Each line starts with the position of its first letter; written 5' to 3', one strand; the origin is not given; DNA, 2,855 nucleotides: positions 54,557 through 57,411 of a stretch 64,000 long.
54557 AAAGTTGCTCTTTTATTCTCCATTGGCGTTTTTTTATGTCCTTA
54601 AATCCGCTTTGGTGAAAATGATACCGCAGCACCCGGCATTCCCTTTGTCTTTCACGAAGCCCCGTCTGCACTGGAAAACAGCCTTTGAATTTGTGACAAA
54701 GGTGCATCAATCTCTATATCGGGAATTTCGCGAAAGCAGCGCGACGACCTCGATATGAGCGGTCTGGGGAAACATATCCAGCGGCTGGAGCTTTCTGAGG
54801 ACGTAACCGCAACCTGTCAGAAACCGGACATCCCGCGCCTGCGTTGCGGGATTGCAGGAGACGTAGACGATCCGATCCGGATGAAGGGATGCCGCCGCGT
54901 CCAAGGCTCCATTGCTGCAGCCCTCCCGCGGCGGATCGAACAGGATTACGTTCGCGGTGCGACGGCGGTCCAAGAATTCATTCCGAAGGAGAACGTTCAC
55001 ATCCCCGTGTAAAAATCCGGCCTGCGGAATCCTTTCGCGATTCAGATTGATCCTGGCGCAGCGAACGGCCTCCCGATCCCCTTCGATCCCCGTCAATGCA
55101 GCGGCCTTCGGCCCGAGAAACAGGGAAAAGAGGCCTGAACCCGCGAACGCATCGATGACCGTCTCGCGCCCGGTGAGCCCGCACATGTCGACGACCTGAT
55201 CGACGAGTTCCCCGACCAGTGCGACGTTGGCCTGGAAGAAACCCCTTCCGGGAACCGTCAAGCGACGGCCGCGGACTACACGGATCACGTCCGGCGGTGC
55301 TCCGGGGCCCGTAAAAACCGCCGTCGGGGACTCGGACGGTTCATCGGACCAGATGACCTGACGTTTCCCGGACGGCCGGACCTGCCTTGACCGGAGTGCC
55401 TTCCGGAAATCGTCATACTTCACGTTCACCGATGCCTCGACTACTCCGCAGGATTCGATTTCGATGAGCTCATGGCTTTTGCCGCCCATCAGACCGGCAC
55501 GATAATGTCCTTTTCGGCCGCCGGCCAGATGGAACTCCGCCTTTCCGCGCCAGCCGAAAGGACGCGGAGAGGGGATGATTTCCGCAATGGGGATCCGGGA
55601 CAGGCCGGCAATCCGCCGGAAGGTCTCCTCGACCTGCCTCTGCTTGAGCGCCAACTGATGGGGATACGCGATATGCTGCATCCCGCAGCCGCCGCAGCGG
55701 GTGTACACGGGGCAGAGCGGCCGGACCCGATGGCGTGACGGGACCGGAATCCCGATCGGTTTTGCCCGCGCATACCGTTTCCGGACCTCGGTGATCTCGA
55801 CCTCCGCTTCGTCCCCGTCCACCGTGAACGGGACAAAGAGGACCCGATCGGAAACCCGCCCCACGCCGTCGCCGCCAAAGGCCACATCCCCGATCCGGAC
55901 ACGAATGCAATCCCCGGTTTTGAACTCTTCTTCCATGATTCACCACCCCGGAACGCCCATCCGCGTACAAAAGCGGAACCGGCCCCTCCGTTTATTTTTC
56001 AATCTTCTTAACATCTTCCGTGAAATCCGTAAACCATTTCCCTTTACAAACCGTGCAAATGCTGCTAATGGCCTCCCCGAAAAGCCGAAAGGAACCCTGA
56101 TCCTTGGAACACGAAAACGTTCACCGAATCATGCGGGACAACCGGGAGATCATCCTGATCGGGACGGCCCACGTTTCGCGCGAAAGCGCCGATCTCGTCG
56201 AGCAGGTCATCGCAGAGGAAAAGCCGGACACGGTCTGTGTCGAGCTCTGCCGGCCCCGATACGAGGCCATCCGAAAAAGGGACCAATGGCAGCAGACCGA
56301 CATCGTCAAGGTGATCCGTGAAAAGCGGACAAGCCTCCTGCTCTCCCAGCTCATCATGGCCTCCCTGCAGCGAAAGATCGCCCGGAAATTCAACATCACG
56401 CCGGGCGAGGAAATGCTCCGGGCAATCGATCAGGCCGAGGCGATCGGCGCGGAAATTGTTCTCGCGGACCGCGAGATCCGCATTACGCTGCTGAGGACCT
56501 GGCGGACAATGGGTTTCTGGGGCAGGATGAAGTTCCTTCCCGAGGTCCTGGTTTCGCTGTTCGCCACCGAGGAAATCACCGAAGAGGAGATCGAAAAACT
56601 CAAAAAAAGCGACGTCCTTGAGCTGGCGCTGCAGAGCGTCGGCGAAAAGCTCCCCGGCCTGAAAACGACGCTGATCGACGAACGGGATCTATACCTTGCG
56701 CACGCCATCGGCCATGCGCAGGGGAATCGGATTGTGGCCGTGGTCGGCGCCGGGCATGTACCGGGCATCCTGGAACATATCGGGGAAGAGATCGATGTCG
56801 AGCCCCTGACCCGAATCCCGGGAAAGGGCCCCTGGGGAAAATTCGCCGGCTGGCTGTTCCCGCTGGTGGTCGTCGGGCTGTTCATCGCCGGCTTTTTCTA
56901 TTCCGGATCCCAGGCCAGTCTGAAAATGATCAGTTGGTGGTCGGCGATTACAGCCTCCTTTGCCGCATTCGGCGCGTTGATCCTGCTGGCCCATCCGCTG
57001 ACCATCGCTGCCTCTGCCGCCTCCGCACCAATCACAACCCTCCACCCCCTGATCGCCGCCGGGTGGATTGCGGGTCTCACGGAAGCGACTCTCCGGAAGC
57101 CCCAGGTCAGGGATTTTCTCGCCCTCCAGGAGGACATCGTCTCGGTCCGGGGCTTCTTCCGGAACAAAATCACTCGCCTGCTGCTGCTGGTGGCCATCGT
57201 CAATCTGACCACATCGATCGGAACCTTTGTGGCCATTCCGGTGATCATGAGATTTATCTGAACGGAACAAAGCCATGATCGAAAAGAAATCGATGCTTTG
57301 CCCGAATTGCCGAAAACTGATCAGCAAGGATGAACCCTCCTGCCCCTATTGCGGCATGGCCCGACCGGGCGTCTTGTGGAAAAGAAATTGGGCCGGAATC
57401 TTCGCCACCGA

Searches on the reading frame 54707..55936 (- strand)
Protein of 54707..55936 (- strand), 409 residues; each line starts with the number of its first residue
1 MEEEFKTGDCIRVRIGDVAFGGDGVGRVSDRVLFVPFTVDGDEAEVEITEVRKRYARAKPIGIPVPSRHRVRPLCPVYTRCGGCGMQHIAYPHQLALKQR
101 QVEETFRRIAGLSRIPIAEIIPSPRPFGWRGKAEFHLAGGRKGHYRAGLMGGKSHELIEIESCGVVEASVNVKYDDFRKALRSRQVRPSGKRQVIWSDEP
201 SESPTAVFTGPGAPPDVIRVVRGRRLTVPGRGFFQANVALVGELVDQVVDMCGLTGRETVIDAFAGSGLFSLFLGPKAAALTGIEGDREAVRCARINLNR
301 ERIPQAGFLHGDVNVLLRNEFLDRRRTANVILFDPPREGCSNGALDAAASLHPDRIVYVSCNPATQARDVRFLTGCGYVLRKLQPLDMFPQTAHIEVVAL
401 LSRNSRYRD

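Call 11: find_related_loci(query=window:54707-55936:-, collection=genome_contigs, flank=10000)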
Query window:54707-55936:- (409 aa) in genome_contigs; peptide patterns used: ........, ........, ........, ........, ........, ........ (x = any residue, [..] = any of these).
600 stretches matched a pattern (row limit reached: there are more); 573 encode a relative of the query (tblastn E <= 1e-3); the best 80 are kept; 80 distinct loci.
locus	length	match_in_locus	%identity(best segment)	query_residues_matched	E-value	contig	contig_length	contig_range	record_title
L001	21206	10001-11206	47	1-402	1e-97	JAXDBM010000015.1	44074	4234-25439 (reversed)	MAG: Syntrophales bacterium isolate POMEDNA-B18 Raw2_k127_643154, whole genome shotgun sequence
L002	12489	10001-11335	31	12-406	2e-71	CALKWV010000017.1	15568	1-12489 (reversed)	MAG TPA_asm: uncultured Firmicutes bacterium isolate SRR6713629_bin.36_CONCOCT_v1.1_MAG genome assembly, contig: ERZ7949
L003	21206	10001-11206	35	5-403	2e-69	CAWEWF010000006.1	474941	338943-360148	MAG: uncultured Verrucomicrobiae bacterium isolate MFD03346.bin.1.96 genome assembly, contig: contig_18691, whole genome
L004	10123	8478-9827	33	6-403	6e-69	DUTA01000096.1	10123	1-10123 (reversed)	MAG TPA_asm: Bacillota bacterium isolate AS04akNAM_96 53642_AS04, whole genome shotgun sequence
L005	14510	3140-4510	32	3-409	5e-66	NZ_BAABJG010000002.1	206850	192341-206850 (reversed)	Paenibacillus vulneris strain JCM 18268 sequence02, whole genome shotgun sequence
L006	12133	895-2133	31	12-403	1e-65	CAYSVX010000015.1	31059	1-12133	MAG TPA_asm: uncultured Anaerolineaceae bacterium isolate SRP192927_co4_96 genome assembly, contig: NODE_2337_length_310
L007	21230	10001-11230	32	6-403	3e-65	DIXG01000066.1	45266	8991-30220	MAG TPA_asm: Anaerolineaceae bacterium UBA6086 UBA6086_contig_1718, whole genome shotgun sequence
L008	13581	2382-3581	36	6-403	3e-65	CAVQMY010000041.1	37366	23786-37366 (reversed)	MAG: uncultured Verrucomicrobiae bacterium isolate MFD00082.bin.2.52 genome assembly, contig: contig_25244, whole genome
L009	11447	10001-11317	31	15-403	2e-65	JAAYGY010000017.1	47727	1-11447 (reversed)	MAG: Clostridiales bacterium isolate AS09scLD_29 47418_AS09, whole genome shotgun sequence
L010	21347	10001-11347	33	3-401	9e-65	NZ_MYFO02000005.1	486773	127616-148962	Paenibacillus athensensis strain MEC069 scaffold_4, whole genome shotgun sequence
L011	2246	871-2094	34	8-403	3e-66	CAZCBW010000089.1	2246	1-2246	MAG TPA_asm: uncultured Brevefilum sp. isolate ERP113451_co2_176 genome assembly, contig: NODE_50713_length_2246_cov_74.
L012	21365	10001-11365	32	3-407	1e-64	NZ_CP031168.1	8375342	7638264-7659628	Paenibacillus sp. H1-7 chromosome, complete genome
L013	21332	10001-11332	32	5-403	2e-64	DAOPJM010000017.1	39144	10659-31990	MAG TPA_asm: Clostridia bacterium isolate AMR_MDS_3277 NODE_1083_length_39144_cov_13.514544, whole genome shotgun sequen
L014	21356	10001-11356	34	3-404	3e-64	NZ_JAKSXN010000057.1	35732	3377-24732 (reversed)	Paenibacillus timonensis strain DSM 16943 16943_clean_unicy_contig_57, whole genome shotgun sequence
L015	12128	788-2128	28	13-409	9e-64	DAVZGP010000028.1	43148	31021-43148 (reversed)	MAG TPA_asm: Clostridium sp. isolate gSpreadC_ID_19 NODE_122_length_43148_cov_19.241965, whole genome shotgun sequence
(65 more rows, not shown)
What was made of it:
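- Tried and rejected: GTDB genome scan with rlmD (call 11).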

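Call 12: find_encoding_contigs(protein=window:54707-55936:-, flank=10000, max_places=6)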
Protein window:54707-55936:- (409 aa): no gene with exactly this product is on record in the collection.
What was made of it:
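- Tried and rejected: Exact-protein look-up of rlmD (call 12).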

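Call 42: find_homologous_proteins(query=window:54707-55936:-, max_evalue=1e-40)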
Query window:54707-55936:- (409 aa): 3004 proteins with E <= 1e-40 among 8000 candidates; the best 120 are listed.
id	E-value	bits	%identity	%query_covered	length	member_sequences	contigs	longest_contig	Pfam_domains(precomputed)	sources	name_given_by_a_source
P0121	2.6e-268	907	99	98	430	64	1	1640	PF21579.5,PF01938.27,PF05958.18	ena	-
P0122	3.4e-237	805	89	98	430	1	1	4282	PF01938.27,PF05958.18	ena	-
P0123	3.2e-204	696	76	98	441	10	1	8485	PF21579.5,PF01938.27,PF05958.18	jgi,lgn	-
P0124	2.0e-190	651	73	98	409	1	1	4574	PF01938.27,PF05958.18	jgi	jgi:23S rRNA (uracil1939-C5)-methyltransferase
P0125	5.6e-190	650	70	100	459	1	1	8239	PF01938.27,PF05958.18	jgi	jgi:23S rRNA (uracil1939-C5)-methyltransferase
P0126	1.2e-189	648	72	98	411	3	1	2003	PF01938.27,PF05958.18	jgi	-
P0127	2.7e-189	647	72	98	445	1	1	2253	PF01938.27,PF05958.18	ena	-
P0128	1.5e-188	645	72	98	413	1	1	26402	PF01938.27,PF05958.18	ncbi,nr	ncbi:MAG: class I SAM-dependent RNA methyltransferase [Deltaproteobacteria bacterium]|nr:class I SAM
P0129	3.5e-188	644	71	100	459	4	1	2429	PF01938.27,PF05958.18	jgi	-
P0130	1.2e-187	642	72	98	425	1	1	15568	PF01938.27,PF05958.18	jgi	jgi:23S rRNA (uracil1939-C5)-methyltransferase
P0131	2.4e-187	641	71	100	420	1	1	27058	PF01938.27,PF05958.18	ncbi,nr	ncbi:MAG: class I SAM-dependent RNA methyltransferase [Deltaproteobacteria bacterium]|nr:class I SAM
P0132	1.2e-186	639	71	99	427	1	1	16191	PF01938.27,PF05958.18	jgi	jgi:23S rRNA (uracil1939-C5)-methyltransferase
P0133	2.3e-186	638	70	99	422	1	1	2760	PF21579.5,PF01938.27,PF05958.18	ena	-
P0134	2.4e-186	638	73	96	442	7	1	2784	PF01938.27,PF05958.18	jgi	-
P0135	9.9e-186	636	71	99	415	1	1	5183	PF21579.5,PF01938.27,PF05958.18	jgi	jgi:23S rRNA (uracil1939-C5)-methyltransferase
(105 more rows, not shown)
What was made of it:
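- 54707..55936 (-): rlmD-like 23S rRNA (uracil-C5) methyltransferase. Intact and high quality. P0121 is 99% aa identical (call 42).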

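Call 43: find_encoding_contigs(protein=P0121, flank=10000, max_places=10)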
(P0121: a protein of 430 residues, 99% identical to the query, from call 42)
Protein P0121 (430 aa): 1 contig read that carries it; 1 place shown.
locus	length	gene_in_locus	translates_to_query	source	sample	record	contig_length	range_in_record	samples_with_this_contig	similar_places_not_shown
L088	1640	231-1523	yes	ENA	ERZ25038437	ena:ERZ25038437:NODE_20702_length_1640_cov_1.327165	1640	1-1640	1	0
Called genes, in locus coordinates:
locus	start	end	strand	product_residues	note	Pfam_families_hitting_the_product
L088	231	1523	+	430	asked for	PF01938:TRAM, PF21579:PabTrmU54_TRAM_dom (weak), PF05958:tRNA_U5-meth_tr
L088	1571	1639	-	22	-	?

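Call 44: find_encoding_contigs(protein=P0122, flank=10000, max_places=5)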
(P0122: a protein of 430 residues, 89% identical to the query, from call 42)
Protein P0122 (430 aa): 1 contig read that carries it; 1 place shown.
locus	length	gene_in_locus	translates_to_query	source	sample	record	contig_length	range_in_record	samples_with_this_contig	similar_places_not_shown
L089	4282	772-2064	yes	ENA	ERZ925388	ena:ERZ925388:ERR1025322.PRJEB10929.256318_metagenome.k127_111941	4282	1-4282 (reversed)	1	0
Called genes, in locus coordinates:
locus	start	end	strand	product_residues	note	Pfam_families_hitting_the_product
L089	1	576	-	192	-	?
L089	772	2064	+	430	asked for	PF01938:TRAM, PF05958:tRNA_U5-meth_tr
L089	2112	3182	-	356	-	PF02615:Ldh_2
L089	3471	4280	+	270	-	?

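Call 47: find_encoding_contigs(protein=P0123, flank=10000, max_places=5)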
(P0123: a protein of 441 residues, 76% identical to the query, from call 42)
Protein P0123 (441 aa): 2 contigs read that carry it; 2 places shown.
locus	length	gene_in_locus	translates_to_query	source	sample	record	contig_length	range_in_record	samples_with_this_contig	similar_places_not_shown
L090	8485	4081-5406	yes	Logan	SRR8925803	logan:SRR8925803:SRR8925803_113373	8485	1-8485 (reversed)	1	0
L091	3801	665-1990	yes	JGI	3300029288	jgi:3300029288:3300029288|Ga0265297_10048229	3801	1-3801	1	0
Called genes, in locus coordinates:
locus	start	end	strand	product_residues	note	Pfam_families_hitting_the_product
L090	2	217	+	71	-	?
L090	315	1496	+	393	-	PF17785:PUA_3, PF10672:Methyltrans_SAM, PF03602:Cons_hypoth95, PF05175:MTS (weak)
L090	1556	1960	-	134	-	PF12092:DUF3568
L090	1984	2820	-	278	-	PF13248:Zn_ribbon_3 (weak), PF01694:Rhomboid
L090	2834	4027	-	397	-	PF01963:TraB_PrgY_gumN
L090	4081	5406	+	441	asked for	PF01938:TRAM, PF21579:PabTrmU54_TRAM_dom (weak), PF05958:tRNA_U5-meth_tr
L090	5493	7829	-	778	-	PF01590:GAF, PF13185:GAF_2, PF00989:PAS, PF08448:PAS_4, PF13426:PAS_9, PF08447:PAS_3, PF01966:HD, PF13487:HD_5, +2 more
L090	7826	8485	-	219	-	?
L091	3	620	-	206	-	?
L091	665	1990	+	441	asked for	PF01938:TRAM, PF21579:PabTrmU54_TRAM_dom (weak), PF05958:tRNA_U5-meth_tr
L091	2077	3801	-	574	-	?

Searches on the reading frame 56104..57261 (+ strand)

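Call 54: search_protein_families(library=pfam, proteins=[window:56104-57261:+], max_evalue=0.001)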
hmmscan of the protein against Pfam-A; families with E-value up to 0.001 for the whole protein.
window:56104-57261:+ (385 aa): 1 family
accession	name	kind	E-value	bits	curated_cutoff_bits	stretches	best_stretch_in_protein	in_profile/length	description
PF01963.22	TraB_PrgY_gumN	-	1e-35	124.3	26.8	1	6-222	2-247/263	TraB/PrgY/gumN family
